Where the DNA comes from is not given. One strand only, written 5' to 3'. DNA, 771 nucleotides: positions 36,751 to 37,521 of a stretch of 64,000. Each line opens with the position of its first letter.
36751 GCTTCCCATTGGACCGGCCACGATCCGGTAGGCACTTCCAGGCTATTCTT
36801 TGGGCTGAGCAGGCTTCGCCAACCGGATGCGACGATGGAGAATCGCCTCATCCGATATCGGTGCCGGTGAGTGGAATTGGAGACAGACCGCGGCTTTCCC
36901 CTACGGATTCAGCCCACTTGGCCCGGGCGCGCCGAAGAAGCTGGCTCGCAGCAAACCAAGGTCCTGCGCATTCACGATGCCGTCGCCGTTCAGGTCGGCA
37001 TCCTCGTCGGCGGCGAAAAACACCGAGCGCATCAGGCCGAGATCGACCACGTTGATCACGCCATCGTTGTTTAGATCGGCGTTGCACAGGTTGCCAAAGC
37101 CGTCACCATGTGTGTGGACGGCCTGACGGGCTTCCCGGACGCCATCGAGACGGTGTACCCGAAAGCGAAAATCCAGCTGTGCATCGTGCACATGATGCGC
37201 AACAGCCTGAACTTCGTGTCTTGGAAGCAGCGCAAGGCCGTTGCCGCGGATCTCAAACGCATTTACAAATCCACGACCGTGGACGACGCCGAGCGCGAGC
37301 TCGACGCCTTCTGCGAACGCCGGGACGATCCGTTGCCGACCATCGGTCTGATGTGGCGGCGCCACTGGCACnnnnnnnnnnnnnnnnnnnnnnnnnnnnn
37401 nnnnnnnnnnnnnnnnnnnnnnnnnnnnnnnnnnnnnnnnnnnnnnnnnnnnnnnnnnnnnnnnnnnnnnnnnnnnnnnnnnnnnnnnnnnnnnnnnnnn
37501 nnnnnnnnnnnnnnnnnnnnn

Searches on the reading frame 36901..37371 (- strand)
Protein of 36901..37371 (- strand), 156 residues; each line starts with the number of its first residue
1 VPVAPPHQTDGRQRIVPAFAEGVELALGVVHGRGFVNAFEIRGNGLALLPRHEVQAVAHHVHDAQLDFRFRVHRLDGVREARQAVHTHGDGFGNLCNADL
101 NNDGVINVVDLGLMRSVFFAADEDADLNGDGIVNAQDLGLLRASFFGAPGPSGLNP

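Call 45: search_protein_families(library=pfam, proteins=[window:36901-37371:-], max_evalue=0.0001)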
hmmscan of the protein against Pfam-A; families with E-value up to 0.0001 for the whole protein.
window:36901-37371:- (156 aa): 1 family
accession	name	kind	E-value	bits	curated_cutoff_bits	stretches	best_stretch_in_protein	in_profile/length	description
PF00404.24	Dockerin_1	-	1.7e-05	25.4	22.9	1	98-142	2-53/57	Dockerin type I domain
